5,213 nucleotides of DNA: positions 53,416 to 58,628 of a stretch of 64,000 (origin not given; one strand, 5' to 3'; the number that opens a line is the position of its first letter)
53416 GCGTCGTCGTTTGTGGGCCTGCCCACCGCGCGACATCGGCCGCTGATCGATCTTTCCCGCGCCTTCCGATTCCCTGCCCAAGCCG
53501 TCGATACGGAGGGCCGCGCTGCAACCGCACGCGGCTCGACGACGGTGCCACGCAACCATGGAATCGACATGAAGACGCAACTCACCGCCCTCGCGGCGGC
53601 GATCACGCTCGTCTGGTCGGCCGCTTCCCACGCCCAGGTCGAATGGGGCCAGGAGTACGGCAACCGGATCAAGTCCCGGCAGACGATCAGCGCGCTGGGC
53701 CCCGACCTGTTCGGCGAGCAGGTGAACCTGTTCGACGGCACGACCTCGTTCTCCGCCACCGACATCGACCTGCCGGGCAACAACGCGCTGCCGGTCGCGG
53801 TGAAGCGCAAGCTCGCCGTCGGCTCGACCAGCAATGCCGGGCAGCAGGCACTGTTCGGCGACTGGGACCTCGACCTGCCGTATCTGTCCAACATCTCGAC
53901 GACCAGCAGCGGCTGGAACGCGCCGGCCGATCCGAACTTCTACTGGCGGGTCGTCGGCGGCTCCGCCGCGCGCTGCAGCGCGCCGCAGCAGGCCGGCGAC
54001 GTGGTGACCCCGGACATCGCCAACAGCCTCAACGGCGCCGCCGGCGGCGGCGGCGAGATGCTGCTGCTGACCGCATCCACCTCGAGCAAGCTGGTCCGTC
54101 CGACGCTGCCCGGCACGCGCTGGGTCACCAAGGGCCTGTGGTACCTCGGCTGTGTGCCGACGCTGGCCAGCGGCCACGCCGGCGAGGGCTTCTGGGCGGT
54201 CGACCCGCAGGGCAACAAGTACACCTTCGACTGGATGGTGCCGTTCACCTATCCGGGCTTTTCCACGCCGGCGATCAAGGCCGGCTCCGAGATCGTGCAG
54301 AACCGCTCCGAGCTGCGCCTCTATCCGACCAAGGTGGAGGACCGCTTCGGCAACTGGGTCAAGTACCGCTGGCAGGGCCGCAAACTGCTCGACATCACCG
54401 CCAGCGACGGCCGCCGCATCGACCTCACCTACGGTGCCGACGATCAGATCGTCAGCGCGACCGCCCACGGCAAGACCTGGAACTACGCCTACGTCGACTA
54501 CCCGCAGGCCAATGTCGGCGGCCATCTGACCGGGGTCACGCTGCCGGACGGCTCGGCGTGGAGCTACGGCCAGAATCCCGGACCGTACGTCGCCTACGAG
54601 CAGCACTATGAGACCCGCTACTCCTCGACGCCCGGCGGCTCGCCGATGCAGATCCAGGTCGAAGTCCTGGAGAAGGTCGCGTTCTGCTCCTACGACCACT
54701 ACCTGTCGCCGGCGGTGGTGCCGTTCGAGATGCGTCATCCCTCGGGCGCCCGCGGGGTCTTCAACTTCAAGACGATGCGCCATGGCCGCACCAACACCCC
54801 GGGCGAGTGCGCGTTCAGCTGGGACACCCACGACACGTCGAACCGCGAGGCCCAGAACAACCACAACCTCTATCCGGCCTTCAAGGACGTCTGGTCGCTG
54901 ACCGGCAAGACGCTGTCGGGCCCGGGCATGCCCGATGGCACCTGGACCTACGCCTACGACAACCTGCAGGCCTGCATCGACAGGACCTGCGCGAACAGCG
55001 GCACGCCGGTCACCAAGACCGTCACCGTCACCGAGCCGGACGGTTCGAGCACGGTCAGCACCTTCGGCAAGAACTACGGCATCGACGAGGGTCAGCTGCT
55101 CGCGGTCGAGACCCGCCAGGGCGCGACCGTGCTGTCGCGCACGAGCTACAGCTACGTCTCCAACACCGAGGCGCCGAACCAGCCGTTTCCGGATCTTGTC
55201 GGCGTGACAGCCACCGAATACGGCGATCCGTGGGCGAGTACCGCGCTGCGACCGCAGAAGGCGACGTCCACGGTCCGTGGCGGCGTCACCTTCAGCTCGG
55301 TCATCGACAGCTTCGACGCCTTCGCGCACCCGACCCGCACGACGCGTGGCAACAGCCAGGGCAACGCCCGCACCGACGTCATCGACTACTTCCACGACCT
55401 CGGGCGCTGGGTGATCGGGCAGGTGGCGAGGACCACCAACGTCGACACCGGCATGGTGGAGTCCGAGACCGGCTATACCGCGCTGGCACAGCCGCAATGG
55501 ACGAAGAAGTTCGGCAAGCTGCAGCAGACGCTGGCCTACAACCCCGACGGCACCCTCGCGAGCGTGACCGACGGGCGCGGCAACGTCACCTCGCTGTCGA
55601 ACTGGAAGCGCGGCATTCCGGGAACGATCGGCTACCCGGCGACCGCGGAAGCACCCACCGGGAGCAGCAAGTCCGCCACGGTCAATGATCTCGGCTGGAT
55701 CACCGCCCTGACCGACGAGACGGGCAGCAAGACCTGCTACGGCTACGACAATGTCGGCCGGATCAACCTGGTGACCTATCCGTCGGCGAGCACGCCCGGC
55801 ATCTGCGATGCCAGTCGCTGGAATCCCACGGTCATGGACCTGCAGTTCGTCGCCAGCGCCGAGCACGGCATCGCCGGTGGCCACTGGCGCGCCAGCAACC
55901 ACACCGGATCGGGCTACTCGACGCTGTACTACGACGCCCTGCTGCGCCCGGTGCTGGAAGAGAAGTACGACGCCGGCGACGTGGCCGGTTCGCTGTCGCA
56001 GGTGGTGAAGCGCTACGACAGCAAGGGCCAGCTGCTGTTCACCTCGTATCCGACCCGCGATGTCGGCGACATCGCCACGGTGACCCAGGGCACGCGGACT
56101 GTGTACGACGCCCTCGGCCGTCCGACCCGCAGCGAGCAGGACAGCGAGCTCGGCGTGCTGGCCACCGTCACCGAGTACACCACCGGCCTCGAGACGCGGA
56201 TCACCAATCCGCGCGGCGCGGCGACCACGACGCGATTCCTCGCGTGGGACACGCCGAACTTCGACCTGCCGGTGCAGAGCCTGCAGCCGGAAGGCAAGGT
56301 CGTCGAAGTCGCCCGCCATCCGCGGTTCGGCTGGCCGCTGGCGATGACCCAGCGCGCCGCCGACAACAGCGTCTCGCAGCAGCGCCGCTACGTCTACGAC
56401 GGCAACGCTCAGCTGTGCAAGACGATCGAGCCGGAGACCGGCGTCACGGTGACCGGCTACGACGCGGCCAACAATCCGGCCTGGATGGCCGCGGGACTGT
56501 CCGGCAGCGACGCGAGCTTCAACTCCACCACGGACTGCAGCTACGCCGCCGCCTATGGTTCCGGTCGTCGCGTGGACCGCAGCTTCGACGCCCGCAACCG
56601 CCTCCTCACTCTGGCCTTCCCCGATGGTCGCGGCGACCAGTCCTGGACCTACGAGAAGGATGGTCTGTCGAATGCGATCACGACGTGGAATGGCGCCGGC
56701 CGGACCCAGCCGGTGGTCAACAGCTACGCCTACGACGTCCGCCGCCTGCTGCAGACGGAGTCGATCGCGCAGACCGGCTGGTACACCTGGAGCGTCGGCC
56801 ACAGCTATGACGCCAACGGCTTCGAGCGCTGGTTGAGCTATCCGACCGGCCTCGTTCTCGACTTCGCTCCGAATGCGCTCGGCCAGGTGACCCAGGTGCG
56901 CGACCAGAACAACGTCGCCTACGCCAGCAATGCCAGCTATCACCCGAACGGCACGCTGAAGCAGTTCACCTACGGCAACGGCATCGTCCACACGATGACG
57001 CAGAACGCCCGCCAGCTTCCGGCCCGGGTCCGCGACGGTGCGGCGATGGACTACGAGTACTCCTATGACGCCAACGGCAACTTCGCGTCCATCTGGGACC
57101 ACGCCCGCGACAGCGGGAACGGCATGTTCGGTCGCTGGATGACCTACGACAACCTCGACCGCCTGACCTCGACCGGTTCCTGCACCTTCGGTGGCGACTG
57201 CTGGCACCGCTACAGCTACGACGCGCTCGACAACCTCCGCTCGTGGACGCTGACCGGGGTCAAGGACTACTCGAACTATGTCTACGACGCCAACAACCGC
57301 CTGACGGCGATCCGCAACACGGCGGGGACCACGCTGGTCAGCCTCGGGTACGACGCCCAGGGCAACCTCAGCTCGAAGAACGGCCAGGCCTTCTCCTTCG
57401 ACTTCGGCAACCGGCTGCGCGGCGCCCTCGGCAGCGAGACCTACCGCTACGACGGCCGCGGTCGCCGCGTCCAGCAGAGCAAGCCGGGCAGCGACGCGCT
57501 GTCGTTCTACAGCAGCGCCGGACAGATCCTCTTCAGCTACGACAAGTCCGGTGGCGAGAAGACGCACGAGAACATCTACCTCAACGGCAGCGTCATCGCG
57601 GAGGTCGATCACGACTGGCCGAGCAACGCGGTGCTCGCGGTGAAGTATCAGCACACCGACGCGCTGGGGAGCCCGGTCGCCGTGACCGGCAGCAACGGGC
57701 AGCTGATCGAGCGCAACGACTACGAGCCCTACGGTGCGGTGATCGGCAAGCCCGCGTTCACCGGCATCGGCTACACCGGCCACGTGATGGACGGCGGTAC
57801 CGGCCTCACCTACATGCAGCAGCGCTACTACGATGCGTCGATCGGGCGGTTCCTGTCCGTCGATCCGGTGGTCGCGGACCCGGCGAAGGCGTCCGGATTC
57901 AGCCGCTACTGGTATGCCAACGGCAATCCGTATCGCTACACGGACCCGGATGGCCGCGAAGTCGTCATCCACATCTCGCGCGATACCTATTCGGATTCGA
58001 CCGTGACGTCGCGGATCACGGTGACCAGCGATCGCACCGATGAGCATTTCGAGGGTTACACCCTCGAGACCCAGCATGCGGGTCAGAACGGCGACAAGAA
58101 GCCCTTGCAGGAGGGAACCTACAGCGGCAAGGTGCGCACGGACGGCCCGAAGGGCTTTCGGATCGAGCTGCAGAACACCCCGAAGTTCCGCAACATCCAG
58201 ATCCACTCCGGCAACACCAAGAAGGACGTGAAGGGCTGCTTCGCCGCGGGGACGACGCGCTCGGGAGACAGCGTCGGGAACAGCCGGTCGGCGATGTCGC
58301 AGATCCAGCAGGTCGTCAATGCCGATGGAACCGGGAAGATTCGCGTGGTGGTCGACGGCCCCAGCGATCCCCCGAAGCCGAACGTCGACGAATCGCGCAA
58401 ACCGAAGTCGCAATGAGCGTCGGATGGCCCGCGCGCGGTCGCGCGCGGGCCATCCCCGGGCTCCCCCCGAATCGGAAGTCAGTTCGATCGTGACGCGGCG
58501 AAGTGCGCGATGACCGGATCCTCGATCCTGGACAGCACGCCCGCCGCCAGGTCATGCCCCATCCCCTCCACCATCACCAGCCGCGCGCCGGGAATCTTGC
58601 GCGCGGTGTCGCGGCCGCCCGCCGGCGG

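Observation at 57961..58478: RHS C-terminal toxin domain resembles an L,D-transpeptidase (Tlde1-like) fold and has no adjacent immunity gene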

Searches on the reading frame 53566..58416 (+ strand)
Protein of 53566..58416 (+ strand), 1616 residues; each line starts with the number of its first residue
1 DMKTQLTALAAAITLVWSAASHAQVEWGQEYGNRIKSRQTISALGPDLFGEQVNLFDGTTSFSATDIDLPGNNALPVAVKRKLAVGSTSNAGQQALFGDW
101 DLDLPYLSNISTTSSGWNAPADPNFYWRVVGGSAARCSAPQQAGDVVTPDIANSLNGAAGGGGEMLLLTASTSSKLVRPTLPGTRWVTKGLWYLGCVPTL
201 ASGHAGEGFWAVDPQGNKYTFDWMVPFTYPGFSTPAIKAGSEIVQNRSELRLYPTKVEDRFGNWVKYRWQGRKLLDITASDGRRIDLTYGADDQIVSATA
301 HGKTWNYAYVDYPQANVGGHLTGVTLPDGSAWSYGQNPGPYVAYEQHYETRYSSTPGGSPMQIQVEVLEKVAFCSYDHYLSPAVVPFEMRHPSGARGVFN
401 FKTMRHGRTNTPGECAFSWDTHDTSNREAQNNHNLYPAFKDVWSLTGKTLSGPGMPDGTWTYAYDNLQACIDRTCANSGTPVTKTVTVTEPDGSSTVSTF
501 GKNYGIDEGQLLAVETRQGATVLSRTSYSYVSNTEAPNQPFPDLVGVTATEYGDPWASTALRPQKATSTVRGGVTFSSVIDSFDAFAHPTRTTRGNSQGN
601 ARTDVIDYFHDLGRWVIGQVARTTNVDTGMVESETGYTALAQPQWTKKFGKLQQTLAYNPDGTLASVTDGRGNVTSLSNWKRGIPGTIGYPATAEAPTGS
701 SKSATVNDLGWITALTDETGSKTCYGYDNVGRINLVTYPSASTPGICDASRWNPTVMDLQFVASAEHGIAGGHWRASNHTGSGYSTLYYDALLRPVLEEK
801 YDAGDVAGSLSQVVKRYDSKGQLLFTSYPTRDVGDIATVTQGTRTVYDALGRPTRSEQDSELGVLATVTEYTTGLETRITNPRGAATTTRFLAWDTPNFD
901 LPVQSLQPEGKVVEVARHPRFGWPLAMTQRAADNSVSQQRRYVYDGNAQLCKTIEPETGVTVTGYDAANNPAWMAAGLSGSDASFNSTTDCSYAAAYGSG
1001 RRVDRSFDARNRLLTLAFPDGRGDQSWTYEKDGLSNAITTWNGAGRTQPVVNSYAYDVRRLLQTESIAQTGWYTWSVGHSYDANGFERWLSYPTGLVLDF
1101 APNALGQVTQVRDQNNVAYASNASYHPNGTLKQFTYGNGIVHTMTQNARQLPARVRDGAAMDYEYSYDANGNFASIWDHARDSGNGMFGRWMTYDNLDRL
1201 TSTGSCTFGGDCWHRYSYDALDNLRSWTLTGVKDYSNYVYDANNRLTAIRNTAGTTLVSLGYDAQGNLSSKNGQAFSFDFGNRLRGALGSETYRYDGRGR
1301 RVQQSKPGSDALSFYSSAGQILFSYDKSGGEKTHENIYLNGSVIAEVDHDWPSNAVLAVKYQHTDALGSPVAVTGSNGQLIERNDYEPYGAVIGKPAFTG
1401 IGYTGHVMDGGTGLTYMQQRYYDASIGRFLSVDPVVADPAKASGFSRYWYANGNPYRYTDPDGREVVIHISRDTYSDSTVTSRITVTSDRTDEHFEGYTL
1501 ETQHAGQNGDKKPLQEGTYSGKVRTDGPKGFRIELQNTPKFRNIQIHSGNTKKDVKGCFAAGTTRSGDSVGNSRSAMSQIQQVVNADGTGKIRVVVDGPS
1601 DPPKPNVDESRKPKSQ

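Call 4: search_protein_families(library=pfam, proteins=[window:53566-58416:+], max_evalue=1)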
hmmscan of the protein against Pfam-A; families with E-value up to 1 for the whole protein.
window:53566-58416:+ (1616 aa): 5 families
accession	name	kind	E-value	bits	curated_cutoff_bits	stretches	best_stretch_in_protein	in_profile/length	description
PF18925.5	DUF5675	-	1.3e-17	64.1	26.7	1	1469-1584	1-112/114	Family of unknown function (DUF5675)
PF05593.20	RHS_repeat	-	2.1e-16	60.3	22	3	1240-1270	1-30/38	RHS Repeat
PF15283.12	DUF4595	-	0.00054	20.4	34.2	1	1103-1200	4-113/202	Domain of unknown function (DUF4595) with porin-like fold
PF03527.20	RHS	-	0.0012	19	27.9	1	1361-1393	3-35/38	RHS protein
PF01356.24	A_amylase_inhib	-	0.067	13.6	25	1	944-971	34-61/68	Alpha amylase inhibitor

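Call 5: search_protein_families(library=ncbifam, proteins=[window:53566-58416:+], max_evalue=1)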
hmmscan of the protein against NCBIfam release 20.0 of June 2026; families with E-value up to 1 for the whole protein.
window:53566-58416:+ (1616 aa): 3 families
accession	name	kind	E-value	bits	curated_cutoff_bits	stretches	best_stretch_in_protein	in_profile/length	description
TIGR03696.1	Rhs_assc_core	domain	3.2e-19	69.2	32.5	1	1386-1463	1-75/76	RHS repeat-associated core domain-containing protein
TIGR01643.1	YD_repeat_2x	repeat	2.9e-08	33.9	15.8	2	1240-1272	1-32/42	YD repeat-containing protein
TIGR01965.1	VCBS_repeat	domain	0.043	14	15.5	1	457-497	34-72/99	VCBS domain-containing protein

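Call 36: find_encoding_contigs(protein=window:53566-58416:+, flank=10000, max_places=4)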
Protein window:53566-58416:+ (1616 aa): no gene with exactly this product is on record in the collection.

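Call 82: find_homologous_proteins(query=window:53566-58413:+, max_evalue=1e-20)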
Query window:53566-58413:+ (1616 aa): 690 proteins with E <= 1e-20 among 8000 candidates; the best 120 are listed.
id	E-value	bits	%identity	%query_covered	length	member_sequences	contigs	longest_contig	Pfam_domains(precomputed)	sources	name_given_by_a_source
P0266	0.0e+0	3766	100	100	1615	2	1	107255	PF05593.20,PF25023.2,PF18925.6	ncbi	-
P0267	0.0e+0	2152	64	91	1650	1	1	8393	PF05593.20,PF25023.2,PF03527.21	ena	-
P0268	0.0e+0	2102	63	90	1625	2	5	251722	PF05593.20,PF25023.2,PF03527.21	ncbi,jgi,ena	jgi:RHS repeat-associated protein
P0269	0.0e+0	2090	63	89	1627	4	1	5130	PF05593.20,PF25023.2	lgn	-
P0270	0.0e+0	1935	60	90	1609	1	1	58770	PF05593.20,PF25023.2,PF03527.21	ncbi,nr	ncbi:MAG: RHS repeat-associated core domain-containing protein [Lysobacteraceae bacterium]|nr:MAG: R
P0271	0.0e+0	1829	56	91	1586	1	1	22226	PF05593.20,PF25023.2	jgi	jgi:RHS repeat-associated protein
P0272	0.0e+0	1808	56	89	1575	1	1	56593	PF05593.20,PF25023.2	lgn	-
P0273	0.0e+0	1769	54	92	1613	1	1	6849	PF05593.20,PF25023.2,PF03527.21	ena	-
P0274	0.0e+0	1766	54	91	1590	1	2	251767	PF05593.20,PF25023.2,PF03527.21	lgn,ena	-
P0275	0.0e+0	1753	54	91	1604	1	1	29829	PF05593.20,PF25023.2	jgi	jgi:RHS repeat-associated protein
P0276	0.0e+0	1740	59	81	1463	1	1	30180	PF05593.20,PF25023.2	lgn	-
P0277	0.0e+0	1676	53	91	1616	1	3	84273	PF05593.20,PF25023.2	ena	-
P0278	0.0e+0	1617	52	91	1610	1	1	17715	PF05593.20,PF25023.2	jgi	jgi:RHS repeat-associated protein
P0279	0.0e+0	1526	48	97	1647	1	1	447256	PF05593.20,PF25023.2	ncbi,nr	ncbi:MAG: RHS repeat-associated core domain-containing protein [Xanthomonadaceae bacterium]|nr:RHS r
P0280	0.0e+0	1428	51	80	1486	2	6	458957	PF05593.20,PF25023.2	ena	-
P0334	0.0e+0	1139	43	91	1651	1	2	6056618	PF05593.20,PF25023.2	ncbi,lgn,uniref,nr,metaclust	ncbi:RHS repeat domain-containing protein [Lysobacter gummosus]|uniref:RHS repeat protein n=1 Tax=Ly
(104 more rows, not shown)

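Call 83: find_encoding_contigs(protein=P0266, flank=3000, max_places=3)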
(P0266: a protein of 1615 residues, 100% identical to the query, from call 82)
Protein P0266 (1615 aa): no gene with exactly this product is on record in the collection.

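Call 91: find_encoding_contigs(protein=P0385, flank=4000, max_places=3)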
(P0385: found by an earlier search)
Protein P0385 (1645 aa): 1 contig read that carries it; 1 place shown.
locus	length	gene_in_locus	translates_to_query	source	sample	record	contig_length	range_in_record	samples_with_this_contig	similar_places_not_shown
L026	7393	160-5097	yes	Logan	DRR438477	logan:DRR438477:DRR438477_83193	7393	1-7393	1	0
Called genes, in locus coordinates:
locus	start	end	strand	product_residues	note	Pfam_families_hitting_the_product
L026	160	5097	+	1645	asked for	PF05593:RHS_repeat (weak), PF25023:TEN_YD-shell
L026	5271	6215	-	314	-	PF00561:Abhydrolase_1, PF12146:Hydrolase_4, PF12697:Abhydrolase_6, PF00561:Abhydrolase_1 (weak), PF08386:Abhydrolase_4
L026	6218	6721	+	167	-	-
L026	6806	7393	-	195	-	?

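Call 111: find_encoding_contigs(protein=P0268, flank=3000, max_places=2)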
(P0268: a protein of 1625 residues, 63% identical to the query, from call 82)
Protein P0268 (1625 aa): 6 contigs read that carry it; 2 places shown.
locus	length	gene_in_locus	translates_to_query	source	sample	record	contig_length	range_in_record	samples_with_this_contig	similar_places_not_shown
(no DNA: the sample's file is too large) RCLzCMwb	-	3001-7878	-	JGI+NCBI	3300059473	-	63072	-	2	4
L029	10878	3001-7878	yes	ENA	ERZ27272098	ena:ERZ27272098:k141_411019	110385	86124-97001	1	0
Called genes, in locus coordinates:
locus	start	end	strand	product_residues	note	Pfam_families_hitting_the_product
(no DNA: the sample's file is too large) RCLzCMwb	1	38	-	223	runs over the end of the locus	PF02527:GidB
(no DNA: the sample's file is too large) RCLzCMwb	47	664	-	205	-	PF01648:ACPS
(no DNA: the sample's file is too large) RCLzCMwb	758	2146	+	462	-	PF00501:AMP-binding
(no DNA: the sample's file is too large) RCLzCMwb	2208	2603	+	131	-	-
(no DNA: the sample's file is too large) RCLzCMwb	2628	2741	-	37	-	-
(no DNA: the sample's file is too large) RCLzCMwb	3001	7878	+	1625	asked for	PF03527:RHS (faint), PF05593:RHS_repeat (weak), PF25023:TEN_YD-shell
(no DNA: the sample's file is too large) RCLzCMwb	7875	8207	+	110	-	-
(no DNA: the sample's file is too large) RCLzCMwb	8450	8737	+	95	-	-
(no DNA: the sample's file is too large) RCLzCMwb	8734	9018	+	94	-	-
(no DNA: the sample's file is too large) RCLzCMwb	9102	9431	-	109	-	-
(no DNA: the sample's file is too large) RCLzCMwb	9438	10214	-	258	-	PF03372:Exo_endo_phos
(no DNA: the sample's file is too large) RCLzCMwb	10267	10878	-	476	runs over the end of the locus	PF03606:DcuC, PF03806:ABG_transport (weak)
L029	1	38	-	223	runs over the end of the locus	PF02527:GidB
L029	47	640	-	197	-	PF01648:ACPS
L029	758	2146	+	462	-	PF00501:AMP-binding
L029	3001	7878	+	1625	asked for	PF03527:RHS (faint), PF05593:RHS_repeat (weak), PF25023:TEN_YD-shell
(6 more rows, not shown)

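Call 112: find_encoding_contigs(protein=P0334, flank=3000, max_places=1)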
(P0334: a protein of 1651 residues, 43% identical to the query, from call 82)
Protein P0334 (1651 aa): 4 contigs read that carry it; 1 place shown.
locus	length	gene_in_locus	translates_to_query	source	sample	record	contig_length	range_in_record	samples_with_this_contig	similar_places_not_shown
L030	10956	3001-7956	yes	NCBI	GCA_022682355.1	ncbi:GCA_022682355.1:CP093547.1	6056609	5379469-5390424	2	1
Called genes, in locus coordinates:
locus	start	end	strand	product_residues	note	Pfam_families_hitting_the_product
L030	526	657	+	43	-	PF13335:Mg_chelatase_C (weak)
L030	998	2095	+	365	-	PF06580:His_kinase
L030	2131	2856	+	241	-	PF00072:Response_reg, PF04397:LytTR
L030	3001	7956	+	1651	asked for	PF05593:RHS_repeat (faint), PF25023:TEN_YD-shell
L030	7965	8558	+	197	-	-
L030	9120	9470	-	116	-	PF01451:LMWPc (faint)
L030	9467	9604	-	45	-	-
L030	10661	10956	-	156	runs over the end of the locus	PF08238:Sel1 (faint)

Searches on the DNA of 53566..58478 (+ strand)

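Call 21: search_dna_similar(query=window:53566-58478:+, collection=plasmids, mode=near, max_rows=10)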
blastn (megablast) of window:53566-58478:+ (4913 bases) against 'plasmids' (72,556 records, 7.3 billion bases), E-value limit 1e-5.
No match.

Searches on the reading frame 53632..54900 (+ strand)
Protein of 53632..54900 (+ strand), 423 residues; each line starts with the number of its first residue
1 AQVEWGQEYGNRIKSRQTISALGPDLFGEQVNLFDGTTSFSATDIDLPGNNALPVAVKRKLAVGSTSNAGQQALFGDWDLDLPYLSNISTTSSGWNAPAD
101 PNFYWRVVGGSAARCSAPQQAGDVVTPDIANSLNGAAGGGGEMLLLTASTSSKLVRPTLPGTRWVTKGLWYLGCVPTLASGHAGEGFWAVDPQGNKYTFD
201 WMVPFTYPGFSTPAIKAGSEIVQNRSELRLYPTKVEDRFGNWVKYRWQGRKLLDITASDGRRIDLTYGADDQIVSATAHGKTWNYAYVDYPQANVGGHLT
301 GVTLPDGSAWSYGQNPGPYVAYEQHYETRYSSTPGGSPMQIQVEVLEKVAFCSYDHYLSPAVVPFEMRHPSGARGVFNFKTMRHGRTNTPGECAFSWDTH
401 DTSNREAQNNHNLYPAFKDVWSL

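Call 48: find_related_loci(query=window:53632-54900:+, collection=genome_contigs, flank=10000)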
Query window:53632-54900:+ (423 aa) in genome_contigs; peptide patterns used: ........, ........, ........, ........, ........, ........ (x = any residue, [..] = any of these).
7 stretches matched a pattern; 1 encode a relative of the query (tblastn E <= 1e-3); 1 distinct loci.
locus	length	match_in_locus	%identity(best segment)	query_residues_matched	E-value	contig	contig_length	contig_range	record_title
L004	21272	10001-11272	68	1-423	0e+0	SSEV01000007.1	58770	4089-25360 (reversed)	MAG: Lysobacteraceae bacterium isolate Bin_5_5 c_000000140041, whole genome shotgun sequence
